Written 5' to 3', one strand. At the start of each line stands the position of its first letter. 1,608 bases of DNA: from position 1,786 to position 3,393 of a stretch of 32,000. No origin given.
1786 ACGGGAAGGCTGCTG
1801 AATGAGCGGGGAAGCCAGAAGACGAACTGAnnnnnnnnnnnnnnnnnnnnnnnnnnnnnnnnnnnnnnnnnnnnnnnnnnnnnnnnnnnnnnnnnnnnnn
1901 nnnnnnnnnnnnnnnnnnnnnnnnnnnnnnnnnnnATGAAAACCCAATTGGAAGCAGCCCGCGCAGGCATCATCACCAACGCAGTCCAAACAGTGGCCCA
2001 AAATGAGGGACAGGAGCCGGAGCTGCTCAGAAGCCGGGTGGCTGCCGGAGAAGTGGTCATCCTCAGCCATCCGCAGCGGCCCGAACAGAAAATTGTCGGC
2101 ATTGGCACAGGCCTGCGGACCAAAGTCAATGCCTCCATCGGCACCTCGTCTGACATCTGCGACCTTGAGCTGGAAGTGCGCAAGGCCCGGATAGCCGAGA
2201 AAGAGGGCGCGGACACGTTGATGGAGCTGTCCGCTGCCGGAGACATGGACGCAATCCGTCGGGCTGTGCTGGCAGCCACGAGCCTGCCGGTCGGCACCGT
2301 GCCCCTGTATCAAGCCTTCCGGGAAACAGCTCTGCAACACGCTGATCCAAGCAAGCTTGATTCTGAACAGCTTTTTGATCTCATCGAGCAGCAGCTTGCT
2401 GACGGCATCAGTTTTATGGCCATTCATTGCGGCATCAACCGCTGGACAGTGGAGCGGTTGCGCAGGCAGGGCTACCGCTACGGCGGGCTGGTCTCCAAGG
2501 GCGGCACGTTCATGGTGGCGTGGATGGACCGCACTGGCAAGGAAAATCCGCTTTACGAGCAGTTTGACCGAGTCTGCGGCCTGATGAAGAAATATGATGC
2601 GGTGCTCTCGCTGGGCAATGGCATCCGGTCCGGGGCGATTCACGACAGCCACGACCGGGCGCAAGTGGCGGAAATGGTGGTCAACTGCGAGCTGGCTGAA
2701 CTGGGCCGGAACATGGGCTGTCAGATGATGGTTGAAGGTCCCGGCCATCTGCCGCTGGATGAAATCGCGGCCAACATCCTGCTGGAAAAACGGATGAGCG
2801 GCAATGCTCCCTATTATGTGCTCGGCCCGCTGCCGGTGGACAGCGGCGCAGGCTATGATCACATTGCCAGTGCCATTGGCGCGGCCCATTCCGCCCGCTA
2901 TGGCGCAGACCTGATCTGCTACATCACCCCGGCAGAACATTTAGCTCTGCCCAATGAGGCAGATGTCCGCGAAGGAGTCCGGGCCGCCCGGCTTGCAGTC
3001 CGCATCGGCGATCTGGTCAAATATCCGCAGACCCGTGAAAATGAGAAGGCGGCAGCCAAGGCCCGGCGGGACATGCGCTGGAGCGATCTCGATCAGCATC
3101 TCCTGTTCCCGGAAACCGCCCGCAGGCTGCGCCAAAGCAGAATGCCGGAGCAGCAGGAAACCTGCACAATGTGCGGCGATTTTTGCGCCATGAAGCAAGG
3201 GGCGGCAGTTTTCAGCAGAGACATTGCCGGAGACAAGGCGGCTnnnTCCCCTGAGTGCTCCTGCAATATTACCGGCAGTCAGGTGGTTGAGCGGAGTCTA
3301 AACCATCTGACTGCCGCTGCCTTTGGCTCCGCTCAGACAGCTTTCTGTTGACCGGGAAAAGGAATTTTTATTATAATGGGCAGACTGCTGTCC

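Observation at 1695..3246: ThiC-family gene is controlled by a cobalamin riboswitch rather than a TPP riboswitch, so it is probably 5-hydroxybenzimidazole synthase (BzaF-type), not ThiC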

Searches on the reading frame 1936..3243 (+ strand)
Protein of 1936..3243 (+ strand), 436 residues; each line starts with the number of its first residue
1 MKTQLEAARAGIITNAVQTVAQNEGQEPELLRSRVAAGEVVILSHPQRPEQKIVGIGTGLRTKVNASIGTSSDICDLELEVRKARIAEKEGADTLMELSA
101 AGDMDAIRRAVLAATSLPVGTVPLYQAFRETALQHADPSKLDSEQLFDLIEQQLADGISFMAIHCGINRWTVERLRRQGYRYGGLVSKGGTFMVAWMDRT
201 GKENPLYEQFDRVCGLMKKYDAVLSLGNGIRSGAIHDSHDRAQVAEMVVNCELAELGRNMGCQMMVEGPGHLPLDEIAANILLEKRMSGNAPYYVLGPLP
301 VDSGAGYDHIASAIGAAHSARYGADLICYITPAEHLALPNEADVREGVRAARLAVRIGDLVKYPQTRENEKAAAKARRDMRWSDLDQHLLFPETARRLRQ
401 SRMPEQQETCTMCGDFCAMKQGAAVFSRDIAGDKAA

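Call 5: search_protein_families(library=ncbifam, proteins=[window:1936-3243:+], max_evalue=0.001)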
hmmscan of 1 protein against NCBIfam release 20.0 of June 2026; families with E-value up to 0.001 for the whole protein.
window:1936-3243:+ (436 aa): 4 families
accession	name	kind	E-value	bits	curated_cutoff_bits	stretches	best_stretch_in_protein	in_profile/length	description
NF009895.0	PRK13352.1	equivalog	1.5e-167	557.7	410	1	2-426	2-421/430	phosphomethylpyrimidine synthase ThiC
TIGR00190.1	thiC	equivalog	9.2e-152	505.6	460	1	3-421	2-417/423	phosphomethylpyrimidine synthase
TIGR04386.1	ThiC_like_1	exception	7.5e-148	492.8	700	1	3-426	1-424/426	B12 lower ligand biosynthesis ThiC-like protein BzaB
NF006763.1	PRK09284.1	equivalog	1.6e-109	366.9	650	1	21-422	159-560/564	phosphomethylpyrimidine synthase ThiC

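Call 6: search_solved_structures(query=window:1936-3243:+, show_alignments=2)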
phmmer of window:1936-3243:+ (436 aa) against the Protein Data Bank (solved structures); distinct sequences matched with E-value up to 0.001: 4.
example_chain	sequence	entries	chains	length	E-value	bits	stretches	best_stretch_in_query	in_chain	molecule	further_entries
3epm_A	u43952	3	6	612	2.4e-82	280.2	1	27-435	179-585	Thiamine biosynthesis protein thiC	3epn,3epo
4s2a_A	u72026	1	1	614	2.5e-82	280.2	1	27-435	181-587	Phosphomethylpyrimidine synthase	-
4s25_A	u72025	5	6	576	7.8e-81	275.2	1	3-420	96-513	Phosphomethylpyrimidine synthase, chloroplastic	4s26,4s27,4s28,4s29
4n7q_A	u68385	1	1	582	8.1e-81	275.2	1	3-420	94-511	Phosphomethylpyrimidine synthase, chloroplastic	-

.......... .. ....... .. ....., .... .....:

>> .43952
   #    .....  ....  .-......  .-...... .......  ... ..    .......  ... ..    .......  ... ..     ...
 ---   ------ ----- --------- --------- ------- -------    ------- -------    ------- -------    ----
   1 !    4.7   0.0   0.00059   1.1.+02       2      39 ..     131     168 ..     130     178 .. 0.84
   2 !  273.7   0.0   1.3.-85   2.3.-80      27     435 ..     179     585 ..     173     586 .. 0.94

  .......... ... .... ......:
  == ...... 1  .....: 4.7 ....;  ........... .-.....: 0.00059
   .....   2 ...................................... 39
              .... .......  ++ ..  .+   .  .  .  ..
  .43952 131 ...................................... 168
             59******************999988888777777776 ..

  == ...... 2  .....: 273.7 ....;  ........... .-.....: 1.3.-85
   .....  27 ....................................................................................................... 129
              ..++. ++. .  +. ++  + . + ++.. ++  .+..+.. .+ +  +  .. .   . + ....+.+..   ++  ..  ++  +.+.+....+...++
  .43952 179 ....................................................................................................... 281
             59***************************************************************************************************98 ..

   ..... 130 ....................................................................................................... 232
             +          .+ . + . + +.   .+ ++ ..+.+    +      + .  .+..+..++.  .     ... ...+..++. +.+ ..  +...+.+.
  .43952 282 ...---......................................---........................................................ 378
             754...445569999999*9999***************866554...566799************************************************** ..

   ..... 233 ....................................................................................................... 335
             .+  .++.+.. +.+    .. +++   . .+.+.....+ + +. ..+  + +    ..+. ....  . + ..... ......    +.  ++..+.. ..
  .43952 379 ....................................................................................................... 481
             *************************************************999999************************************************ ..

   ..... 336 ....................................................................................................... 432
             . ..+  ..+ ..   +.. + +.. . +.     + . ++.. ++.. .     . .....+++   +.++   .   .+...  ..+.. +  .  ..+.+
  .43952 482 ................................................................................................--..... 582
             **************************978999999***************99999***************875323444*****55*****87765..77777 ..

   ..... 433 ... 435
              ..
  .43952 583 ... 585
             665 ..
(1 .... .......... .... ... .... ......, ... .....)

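Call 8: find_encoding_contigs(protein=window:1936-3243:+, flank=10000, max_places=6)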
Protein window:1936-3243:+ (436 aa): 2 contigs read that carry it; 2 places shown.
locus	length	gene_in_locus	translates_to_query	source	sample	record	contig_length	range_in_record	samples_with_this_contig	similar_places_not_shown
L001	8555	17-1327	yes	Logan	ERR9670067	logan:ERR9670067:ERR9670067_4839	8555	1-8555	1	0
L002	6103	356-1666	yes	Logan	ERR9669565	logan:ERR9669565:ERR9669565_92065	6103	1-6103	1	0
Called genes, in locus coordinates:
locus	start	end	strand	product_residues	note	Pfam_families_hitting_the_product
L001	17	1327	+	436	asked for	PF01964:ThiC_Rad_SAM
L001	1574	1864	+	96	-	-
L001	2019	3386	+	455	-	PF05140:ResB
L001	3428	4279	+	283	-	PF01578:Cytochrom_C_asm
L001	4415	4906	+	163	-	PF02085:Cytochrom_CIII (weak), PF14522:Cytochrome_C7 (weak)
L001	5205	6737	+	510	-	PF05362:Lon_C (weak), PF13541:ChlI, PF00158:Sigma54_activat (faint), PF00493:MCM (faint), PF01078:Mg_chelatase, PF07728:AAA_5 (faint), PF13335:Mg_chelatase_C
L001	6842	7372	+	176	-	-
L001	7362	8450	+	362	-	-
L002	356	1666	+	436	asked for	PF01964:ThiC_Rad_SAM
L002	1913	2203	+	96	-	-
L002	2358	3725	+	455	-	PF05140:ResB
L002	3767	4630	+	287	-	PF01578:Cytochrom_C_asm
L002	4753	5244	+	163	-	PF02085:Cytochrom_CIII (weak), PF14522:Cytochrome_C7 (weak)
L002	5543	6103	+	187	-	?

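Call 9: find_homologous_proteins(query=window:1936-3243:+, max_evalue=1e-30)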
Query window:1936-3243:+ (436 aa): 7998 proteins with E <= 1e-30 among 8000 candidates; the best 120 are listed.
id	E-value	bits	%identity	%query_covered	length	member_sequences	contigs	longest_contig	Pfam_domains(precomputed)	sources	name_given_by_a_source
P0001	5.5e-272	920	93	100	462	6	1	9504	PF01964.25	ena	-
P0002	4.1e-262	887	91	100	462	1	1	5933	PF01964.25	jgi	jgi:phosphomethylpyrimidine synthase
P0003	5.3e-252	854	85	100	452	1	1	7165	PF01964.25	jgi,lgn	jgi:phosphomethylpyrimidine synthase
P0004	8.2e-251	850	85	100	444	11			PF01964.25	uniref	uniref:phosphomethylpyrimidine synthase ThiC n=1 Tax=Candidatus Electronema sp. TaxID=2698783 RepID=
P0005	3.1e-250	848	85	100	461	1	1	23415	PF01964.25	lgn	-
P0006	4.5e-249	844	85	100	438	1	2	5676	PF01964.25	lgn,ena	-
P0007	4.9e-249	844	86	100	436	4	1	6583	PF01964.25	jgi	jgi:phosphomethylpyrimidine synthase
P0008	2.5e-248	842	85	100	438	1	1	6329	PF01964.25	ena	-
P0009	3.1e-247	838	84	100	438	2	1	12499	PF01964.25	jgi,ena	-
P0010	1.3e-243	826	83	100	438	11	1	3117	PF01964.25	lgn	-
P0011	9.2e-243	823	82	100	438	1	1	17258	PF01964.25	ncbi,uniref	ncbi:phosphomethylpyrimidine synthase ThiC [Candidatus Electronema sp. PJ]|uniref:phosphomethylpyrim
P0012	5.8e-240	814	81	100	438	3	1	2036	PF01964.25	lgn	-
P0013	4.6e-239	811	80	100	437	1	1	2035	PF01964.25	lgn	-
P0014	1.9e-238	809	79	100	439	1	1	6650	PF01964.25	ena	-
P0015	2.0e-238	809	80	100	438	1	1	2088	PF01964.25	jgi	jgi:5-hydroxybenzimidazole synthase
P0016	2.5e-238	809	79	100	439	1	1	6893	PF01964.25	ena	-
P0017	2.6e-238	809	79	100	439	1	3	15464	PF01964.25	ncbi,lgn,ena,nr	ncbi:MAG: phosphomethylpyrimidine synthase ThiC [Desulfobulbaceae bacterium]|nr:phosphomethylpyrimid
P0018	6.6e-238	807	79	100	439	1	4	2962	PF01964.25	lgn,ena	-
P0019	7.4e-237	804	79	100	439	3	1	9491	PF01964.25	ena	-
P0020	1.5e-236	803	78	100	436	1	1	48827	PF01964.25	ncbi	-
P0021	6.9e-236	801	79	99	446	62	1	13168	PF01964.25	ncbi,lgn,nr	ncbi:MAG: phosphomethylpyrimidine synthase ThiC [Candidatus Electrothrix sp. AW5]|nr:phosphomethylpy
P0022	1.3e-235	800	79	100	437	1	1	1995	PF01964.25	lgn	-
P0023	9.5e-235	797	78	100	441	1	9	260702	PF01964.25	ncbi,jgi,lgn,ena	-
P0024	7.2e-234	794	78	100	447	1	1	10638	PF01964.25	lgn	-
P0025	1.1e-233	794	78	100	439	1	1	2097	PF01964.25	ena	-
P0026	1.2e-233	793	78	100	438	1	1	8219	PF01964.25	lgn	-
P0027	1.5e-233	793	78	100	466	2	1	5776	PF01964.25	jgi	jgi:phosphomethylpyrimidine synthase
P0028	1.6e-233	793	77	100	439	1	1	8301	PF01964.25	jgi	jgi:phosphomethylpyrimidine synthase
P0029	1.8e-233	793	78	100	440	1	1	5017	PF01964.25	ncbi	ncbi:MAG: phosphomethylpyrimidine synthase ThiC [Thermodesulfobacteriota bacterium]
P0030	2.5e-233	792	77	100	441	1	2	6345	PF01964.25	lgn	-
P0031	6.4e-233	791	79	100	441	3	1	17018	PF01964.25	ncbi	-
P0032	1.2e-232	790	77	100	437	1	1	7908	PF01964.25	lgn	-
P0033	2.7e-232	789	77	100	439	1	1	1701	PF01964.25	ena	-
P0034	3.0e-232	789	77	100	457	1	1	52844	PF01964.25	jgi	jgi:phosphomethylpyrimidine synthase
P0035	3.1e-232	789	77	100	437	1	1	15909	PF01964.25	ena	-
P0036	4.4e-232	788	77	100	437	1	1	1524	PF01964.25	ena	-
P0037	5.4e-232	788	78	100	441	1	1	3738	PF01964.25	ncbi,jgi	-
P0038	5.7e-232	788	78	100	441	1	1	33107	PF01964.25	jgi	jgi:phosphomethylpyrimidine synthase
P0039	9.6e-232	787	77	100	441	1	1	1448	PF01964.25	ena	-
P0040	1.0e-231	787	78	100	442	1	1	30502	PF01964.25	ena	-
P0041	1.8e-231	786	78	100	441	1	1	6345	PF01964.25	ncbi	-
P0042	2.7e-231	786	77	100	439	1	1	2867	PF01964.25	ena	-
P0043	3.5e-231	785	77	100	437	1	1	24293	PF01964.25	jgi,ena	-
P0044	6.2e-231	784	77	100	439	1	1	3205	PF01964.25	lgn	-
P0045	7.5e-231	784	77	100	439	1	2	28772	PF01964.25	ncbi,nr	ncbi:MAG: phosphomethylpyrimidine synthase ThiC [Desulfobacterales bacterium]|nr:phosphomethylpyrimi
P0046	9.2e-231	784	78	100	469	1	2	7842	PF01964.25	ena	-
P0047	1.2e-230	784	77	100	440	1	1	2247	PF01964.25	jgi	jgi:phosphomethylpyrimidine synthase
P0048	1.3e-230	783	76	100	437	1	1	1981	PF01964.25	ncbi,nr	ncbi:MAG: phosphomethylpyrimidine synthase ThiC [Candidatus Marinimicrobia bacterium]|nr:phosphometh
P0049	1.6e-230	783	77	100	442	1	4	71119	PF01964.25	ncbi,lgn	ncbi:phosphomethylpyrimidine synthase ThiC [Desulfobulbus propionicus]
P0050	2.5e-230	783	77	100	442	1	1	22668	PF01964.25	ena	-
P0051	2.7e-230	782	78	100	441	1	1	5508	PF01964.25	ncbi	-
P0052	3.2e-230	782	77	100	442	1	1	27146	PF01964.25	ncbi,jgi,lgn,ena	-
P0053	3.3e-230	782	78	100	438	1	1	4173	PF01964.25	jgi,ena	jgi:phosphomethylpyrimidine synthase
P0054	4.1e-230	782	77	100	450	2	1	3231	PF01964.25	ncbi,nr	ncbi:MAG: phosphomethylpyrimidine synthase ThiC [Desulfobulbaceae bacterium]|nr:phosphomethylpyrimid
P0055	4.7e-230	782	77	100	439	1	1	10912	PF01964.25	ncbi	-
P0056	5.0e-230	782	76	100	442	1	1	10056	PF01964.25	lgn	-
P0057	6.0e-230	781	77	100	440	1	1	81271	PF01964.25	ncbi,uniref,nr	ncbi:phosphomethylpyrimidine synthase ThiC [Desulfobulbus rhabdoformis]|uniref:phosphomethylpyrimidi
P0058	6.1e-230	781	77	100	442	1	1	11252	PF01964.25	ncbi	-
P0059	6.2e-230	781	77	100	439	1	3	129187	PF01964.25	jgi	-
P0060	6.6e-230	781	77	100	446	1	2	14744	PF01964.25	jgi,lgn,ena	-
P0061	6.7e-230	781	77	100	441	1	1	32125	PF01964.25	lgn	-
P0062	6.8e-230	781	76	100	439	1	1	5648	PF01964.25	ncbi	-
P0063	6.9e-230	781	77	100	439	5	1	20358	PF01964.25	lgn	-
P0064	1.0e-229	781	77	100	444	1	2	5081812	PF01964.25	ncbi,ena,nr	nr:phosphomethylpyrimidine synthase ThiC [uncultured Desulfobulbus sp.]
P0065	1.0e-229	780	77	100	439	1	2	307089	PF01964.25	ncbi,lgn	-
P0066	1.2e-229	780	77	100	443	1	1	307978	PF01964.25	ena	-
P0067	1.3e-229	780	78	100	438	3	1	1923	PF01964.25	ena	-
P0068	1.5e-229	780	76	100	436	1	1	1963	PF01964.25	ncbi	-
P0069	1.5e-229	780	77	100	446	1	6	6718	PF01964.25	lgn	-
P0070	1.7e-229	780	77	100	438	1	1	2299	PF01964.25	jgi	jgi:phosphomethylpyrimidine synthase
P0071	1.9e-229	780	77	100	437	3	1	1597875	PF01964.25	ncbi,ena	-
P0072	2.1e-229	779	77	100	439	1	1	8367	PF01964.25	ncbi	-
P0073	2.2e-229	779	77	100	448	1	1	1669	PF01964.25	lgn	-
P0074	2.3e-229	779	77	100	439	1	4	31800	PF01964.25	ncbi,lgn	-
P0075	2.5e-229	779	76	100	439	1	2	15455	PF01964.25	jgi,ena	jgi:phosphomethylpyrimidine synthase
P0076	3.5e-229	779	78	100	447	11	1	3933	PF01964.25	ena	-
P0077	3.7e-229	779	78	100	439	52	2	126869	PF01964.25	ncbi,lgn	-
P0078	5.7e-229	778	76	100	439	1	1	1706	PF01964.25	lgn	-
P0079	6.8e-229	778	77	100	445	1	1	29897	PF01964.25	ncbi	-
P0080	1.0e-228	777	76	100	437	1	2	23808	PF01964.25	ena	-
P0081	1.1e-228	777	76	100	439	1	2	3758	PF01964.25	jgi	jgi:phosphomethylpyrimidine synthase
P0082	1.2e-228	777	77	100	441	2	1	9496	PF01964.25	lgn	-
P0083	1.2e-228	777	77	98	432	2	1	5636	PF01964.25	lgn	-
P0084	1.5e-228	777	78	100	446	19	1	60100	PF01964.25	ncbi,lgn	-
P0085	2.0e-228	776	77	100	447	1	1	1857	PF01964.25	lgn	-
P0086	2.0e-228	776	76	100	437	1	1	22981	PF01964.25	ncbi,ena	-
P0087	2.4e-228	776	77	100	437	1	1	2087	PF01964.25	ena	-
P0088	2.4e-228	776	76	100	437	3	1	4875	PF01964.25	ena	-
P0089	3.3e-228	776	77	100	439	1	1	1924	PF01964.25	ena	-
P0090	3.5e-228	775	76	100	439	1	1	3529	PF01964.25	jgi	-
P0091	3.8e-228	775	76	100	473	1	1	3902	PF01964.25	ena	-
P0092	3.8e-228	775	77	100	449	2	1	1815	PF01964.25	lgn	-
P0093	4.3e-228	775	76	100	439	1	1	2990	PF01964.25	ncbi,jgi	-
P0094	4.3e-228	775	77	100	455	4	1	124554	PF01964.25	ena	-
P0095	5.3e-228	775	77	100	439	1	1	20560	PF01964.25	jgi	jgi:5-hydroxybenzimidazole synthase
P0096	5.3e-228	775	76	100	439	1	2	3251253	PF01964.25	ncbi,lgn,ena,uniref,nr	ncbi:phosphomethylpyrimidine synthase ThiC [uncultured Desulfobulbus sp.]|uniref:phosphomethylpyrimi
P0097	5.8e-228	775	77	100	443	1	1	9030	PF01964.25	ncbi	-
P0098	6.4e-228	775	77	100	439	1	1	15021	PF01964.25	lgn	-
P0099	9.3e-228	774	76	100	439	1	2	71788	PF01964.25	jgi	jgi:phosphomethylpyrimidine synthase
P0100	1.3e-227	774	77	100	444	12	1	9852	PF01964.25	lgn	-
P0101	1.4e-227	773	76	100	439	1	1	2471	PF01964.25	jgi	jgi:5-hydroxybenzimidazole synthase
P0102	1.8e-227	773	76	100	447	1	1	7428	PF01964.25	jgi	-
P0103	3.0e-227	772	76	100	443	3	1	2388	PF01964.25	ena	-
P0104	3.0e-227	772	76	100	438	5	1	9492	PF01964.25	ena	-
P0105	3.5e-227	772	76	100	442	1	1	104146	PF01964.25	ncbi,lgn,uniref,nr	ncbi:phosphomethylpyrimidine synthase ThiC [Desulfogranum japonicum]|uniref:phosphomethylpyrimidine 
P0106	3.6e-227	772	76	100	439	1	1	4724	PF01964.25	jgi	jgi:5-hydroxybenzimidazole synthase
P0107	3.9e-227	772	77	100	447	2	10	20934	PF01964.25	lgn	-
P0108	4.3e-227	772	75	100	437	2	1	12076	PF01964.25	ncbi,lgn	-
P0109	4.7e-227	772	76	100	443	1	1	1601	PF01964.25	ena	-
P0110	5.0e-227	772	76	100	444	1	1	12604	PF01964.25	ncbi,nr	ncbi:MAG: phosphomethylpyrimidine synthase ThiC [Desulfobulbus sp.]|nr:phosphomethylpyrimidine synth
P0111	6.2e-227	771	76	100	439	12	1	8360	PF01964.25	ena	-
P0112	8.0e-227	771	76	100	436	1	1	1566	PF01964.25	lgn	-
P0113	8.8e-227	771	76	100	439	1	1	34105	PF01964.25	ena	-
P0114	9.1e-227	771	77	100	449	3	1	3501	PF01964.25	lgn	-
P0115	1.3e-226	770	76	100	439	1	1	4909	PF01964.25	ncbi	-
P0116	1.4e-226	770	76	100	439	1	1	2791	PF01964.25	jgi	jgi:phosphomethylpyrimidine synthase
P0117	1.4e-226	770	77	100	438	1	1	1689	PF01964.25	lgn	-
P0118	1.5e-226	770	76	100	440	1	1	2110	PF01964.25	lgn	-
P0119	1.6e-226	770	75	100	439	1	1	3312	PF01964.25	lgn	-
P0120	2.3e-226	769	77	100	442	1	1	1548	PF01964.25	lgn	-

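Call 18: list_cluster_members(proteins=[P0105, P0049, P0057, P0011, P0095, P0064, P0096])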
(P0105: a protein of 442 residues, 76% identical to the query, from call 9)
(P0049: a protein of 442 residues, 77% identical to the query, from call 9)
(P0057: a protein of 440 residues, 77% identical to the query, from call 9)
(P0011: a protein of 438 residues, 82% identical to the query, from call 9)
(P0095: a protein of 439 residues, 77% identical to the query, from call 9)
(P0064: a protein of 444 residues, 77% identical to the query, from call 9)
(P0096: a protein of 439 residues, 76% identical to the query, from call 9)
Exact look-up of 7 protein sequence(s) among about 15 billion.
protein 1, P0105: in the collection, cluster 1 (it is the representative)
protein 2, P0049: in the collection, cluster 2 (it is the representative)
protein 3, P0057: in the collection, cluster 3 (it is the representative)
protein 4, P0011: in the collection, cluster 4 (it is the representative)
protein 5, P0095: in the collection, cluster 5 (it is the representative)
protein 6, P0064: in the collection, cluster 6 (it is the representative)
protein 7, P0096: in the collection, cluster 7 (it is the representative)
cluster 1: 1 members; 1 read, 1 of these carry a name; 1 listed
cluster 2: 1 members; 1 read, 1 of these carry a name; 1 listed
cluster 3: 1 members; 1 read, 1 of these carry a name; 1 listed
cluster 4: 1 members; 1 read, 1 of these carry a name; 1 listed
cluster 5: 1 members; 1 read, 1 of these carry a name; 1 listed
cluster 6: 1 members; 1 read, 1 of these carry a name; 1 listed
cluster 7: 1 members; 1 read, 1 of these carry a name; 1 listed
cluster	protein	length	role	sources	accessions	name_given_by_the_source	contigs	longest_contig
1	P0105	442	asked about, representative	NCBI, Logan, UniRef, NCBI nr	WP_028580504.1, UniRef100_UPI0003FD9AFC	phosphomethylpyrimidine synthase ThiC [Desulfogranum japonicum] | phosphomethylpyrimidine synthase ThiC n=1 Tax=Desulfogranum japonicum TaxID=231447 ...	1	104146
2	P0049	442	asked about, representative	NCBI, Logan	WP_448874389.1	phosphomethylpyrimidine synthase ThiC [Desulfobulbus propionicus]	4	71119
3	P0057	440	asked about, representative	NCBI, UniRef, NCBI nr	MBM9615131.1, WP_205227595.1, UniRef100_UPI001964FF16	phosphomethylpyrimidine synthase ThiC [Desulfobulbus rhabdoformis] | phosphomethylpyrimidine synthase ThiC n=1 Tax=Desulfobulbus rhabdoformis TaxID=34032 ...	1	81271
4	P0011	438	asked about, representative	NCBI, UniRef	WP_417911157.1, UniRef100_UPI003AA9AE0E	phosphomethylpyrimidine synthase ThiC [Candidatus Electronema sp. PJ] | phosphomethylpyrimidine synthase ThiC n=1 Tax=Candidatus Electronema sp. PJ TaxID=3401572 ...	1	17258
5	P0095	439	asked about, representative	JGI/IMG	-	5-hydroxybenzimidazole synthase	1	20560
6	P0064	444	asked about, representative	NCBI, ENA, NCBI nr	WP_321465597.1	phosphomethylpyrimidine synthase ThiC [uncultured Desulfobulbus sp.]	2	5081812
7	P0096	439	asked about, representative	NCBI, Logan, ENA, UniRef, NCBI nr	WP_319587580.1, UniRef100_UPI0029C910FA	phosphomethylpyrimidine synthase ThiC [uncultured Desulfobulbus sp.] | phosphomethylpyrimidine synthase ThiC n=1 Tax=uncultured Desulfobulbus sp. TaxID=239745 ...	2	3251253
